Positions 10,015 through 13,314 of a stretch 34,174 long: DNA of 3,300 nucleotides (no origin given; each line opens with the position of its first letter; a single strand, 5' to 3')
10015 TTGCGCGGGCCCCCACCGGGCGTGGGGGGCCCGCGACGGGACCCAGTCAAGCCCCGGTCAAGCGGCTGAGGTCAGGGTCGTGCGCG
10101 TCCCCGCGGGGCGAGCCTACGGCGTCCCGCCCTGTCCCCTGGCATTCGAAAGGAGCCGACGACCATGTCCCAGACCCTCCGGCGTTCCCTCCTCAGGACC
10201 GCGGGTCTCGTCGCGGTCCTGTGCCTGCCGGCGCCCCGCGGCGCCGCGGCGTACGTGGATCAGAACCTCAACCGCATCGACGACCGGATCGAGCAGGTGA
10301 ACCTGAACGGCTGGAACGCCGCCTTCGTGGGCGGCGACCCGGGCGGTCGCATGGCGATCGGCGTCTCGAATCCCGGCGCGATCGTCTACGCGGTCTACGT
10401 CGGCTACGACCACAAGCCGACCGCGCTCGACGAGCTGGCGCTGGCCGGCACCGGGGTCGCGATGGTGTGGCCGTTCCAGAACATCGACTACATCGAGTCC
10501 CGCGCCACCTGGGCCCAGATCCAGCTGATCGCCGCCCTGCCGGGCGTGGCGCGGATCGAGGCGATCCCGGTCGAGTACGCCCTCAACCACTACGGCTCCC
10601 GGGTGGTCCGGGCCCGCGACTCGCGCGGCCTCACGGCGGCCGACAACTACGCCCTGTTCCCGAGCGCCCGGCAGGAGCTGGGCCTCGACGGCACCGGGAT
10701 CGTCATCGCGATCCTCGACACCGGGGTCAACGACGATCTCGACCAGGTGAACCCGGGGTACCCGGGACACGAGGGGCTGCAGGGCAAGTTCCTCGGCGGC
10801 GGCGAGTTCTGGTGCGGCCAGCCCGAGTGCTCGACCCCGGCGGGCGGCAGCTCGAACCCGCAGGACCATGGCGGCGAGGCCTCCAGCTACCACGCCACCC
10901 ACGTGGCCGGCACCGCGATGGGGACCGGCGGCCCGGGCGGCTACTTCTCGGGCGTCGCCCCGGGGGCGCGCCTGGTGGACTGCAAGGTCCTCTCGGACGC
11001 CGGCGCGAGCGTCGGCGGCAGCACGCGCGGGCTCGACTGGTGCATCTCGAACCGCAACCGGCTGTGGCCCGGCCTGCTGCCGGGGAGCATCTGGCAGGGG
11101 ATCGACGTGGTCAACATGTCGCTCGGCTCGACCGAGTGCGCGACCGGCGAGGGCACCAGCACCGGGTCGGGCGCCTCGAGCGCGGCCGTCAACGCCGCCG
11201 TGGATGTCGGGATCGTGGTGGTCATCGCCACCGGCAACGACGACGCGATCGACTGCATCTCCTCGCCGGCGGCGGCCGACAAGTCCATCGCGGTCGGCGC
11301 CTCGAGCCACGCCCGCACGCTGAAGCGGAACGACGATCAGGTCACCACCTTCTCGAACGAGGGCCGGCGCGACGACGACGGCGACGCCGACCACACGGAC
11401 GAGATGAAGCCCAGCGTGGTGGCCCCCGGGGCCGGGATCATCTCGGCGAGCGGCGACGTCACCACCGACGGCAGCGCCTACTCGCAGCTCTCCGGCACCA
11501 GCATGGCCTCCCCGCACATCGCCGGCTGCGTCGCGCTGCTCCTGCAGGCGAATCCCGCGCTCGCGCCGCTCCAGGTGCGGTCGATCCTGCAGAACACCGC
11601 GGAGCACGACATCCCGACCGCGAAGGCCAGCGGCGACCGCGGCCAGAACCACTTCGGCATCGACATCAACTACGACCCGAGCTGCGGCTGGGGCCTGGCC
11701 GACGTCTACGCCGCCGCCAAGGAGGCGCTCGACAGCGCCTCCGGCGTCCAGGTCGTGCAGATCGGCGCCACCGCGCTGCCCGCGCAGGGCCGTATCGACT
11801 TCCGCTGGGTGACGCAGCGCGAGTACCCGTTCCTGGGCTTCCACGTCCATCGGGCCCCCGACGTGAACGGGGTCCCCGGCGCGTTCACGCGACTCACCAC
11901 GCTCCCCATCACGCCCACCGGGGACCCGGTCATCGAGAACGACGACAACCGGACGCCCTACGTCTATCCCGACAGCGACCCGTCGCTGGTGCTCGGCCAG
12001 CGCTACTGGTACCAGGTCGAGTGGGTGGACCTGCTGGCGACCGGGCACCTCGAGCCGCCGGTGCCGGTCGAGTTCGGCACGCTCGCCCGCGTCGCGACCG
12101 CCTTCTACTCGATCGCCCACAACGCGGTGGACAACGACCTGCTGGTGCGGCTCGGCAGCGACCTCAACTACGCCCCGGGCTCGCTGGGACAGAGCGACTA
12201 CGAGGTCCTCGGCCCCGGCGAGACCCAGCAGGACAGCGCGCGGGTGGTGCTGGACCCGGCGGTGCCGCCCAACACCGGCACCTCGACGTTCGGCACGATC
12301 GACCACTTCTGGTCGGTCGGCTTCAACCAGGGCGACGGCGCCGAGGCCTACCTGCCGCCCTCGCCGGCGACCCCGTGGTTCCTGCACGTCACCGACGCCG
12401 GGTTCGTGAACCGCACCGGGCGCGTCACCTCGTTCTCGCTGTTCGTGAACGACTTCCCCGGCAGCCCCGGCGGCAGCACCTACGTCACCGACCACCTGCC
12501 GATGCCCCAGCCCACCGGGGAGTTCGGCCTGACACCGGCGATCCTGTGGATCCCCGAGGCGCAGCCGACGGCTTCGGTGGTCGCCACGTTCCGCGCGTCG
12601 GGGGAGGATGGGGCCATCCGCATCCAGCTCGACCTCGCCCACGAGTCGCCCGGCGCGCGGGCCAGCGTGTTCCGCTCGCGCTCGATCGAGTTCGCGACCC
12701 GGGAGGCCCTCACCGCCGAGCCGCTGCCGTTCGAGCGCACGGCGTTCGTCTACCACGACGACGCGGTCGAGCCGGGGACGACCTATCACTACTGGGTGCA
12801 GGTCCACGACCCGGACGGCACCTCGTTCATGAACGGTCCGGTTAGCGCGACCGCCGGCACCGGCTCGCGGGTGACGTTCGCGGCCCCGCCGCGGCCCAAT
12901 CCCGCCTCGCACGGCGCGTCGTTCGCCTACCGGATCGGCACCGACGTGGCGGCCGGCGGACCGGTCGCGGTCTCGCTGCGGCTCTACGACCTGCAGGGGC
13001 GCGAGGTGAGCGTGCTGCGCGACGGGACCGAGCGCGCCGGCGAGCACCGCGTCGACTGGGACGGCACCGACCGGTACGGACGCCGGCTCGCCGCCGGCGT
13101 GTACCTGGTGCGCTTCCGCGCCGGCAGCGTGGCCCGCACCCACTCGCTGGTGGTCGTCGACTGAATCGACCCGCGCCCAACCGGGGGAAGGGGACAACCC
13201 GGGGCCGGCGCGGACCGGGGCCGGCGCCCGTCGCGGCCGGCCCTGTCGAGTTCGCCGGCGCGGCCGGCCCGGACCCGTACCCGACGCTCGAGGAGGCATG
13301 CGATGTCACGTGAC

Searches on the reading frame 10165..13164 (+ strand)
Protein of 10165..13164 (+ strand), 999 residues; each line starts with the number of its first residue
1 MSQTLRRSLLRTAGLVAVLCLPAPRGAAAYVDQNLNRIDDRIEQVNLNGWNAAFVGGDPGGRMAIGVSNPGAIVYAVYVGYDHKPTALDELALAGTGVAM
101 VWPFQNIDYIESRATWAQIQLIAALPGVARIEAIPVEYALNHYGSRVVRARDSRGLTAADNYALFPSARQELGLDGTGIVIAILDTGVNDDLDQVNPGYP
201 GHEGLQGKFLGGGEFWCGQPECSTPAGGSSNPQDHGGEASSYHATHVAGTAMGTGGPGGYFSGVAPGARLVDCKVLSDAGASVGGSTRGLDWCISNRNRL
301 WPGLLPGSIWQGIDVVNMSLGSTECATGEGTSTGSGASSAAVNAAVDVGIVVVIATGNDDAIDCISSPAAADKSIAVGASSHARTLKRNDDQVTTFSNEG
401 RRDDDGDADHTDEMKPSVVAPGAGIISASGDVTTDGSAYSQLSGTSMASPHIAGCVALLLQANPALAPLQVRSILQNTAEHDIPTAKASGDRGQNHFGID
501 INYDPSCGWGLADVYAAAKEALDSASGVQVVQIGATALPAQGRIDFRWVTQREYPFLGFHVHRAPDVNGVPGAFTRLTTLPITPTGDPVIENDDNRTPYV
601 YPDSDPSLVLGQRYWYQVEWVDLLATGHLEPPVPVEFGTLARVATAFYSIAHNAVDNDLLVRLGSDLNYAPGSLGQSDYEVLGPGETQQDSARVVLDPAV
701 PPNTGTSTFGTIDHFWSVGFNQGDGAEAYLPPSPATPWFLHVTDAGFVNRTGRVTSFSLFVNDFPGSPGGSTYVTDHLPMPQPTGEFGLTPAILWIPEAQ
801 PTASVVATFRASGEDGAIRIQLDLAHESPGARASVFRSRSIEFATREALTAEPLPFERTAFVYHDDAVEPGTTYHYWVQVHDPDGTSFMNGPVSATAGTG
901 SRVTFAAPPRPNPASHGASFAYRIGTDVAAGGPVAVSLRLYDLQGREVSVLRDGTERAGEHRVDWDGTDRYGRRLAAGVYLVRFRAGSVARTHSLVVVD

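Call 7: search_protein_families(library=pfam, proteins=[window:10165-13164:+])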
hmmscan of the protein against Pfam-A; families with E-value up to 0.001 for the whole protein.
window:10165-13164:+ (999 aa): 2 families
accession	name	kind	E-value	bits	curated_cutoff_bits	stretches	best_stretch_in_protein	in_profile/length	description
PF00082.27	Peptidase_S8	-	3.1e-45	155.2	21.8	1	176-487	1-274/288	Subtilase family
PF13860.13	FlgD_ig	-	4.5e-08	33.4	27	1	935-983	24-72/79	FlgD Ig-like domain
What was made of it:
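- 10165..13164 (+): Target gene: secreted S8 (subtilase) protease, 999 aa, with a C-terminal FlgD-Ig / T9SS-sorting-like domain. Pfam Peptidase_S8 3e-45 and FlgD_ig (call 7).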

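Call 47: search_protein_families(library=ncbifam, proteins=[window:10165-13164:+], max_evalue=0.01)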
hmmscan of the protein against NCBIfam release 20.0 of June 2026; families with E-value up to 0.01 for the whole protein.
window:10165-13164:+ (999 aa): 12 families
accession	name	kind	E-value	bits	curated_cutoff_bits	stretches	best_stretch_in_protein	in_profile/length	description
TIGR03921.1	T7SS_mycosin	equivalog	9.2e-22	77.6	278.75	1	228-483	37-267/353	type VII secretion-associated serine protease mycosin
NF033595.1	denti_PrtP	equivalog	1.1e-19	70.5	300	1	316-520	342-504/606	dentilisin complex serine proteinase subunit PrtP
NF040553.1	SGO_0316_fam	subfamily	1.2e-10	39.8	1400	2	413-518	666-763/1486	SGO_0316/SGO_0317 family LPXTG-anchored serine peptidase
TIGR03895.1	protease_PatA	subfamily_domain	1.6e-09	37.1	421.05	1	312-480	57-201/606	PatA/PatG family cyanobactin maturation protease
NF040809.1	germ_prot_CspBA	exception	4.4e-08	31.2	1250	1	365-461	396-474/1099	bifunctional germination protease/germinant receptor pseudoprotease CspBA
NF005176.1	PRK06655.1-1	equivalog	2.8e-06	27.4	230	1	935-986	98-149/197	flagellar hook assembly protein FlgD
NF049966.1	QH_SP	equivalog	1e-05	25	165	0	438-481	170-213/219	subtilisin-like serine protease QhpE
NF009277.0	PRK12634.1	equivalog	5.9e-05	23.3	333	1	928-983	116-171/221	flagellar basal body rod modification protein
NF033707.1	T9SS_sortase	equivalog_domain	0.0001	20.1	420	1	911-988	1003-1079/1095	type IX secretion system sortase PorU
NF051851.1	AtpSerPepEprS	equivalog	0.00017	19.8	1700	1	420-480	283-338/988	autotransporter serine peptidase EprS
TIGR04183.1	Por_Secre_tail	domain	0.00026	20.9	23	1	911-997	3-71/72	T9SS type A sorting domain-containing protein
NF009276.0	PRK12633.1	equivalog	0.0087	15.8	383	0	921-986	117-181/234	flagellar basal body rod modification protein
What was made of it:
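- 10165..13164 (+): Por_Secre_tail just under cut-off (call 47).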
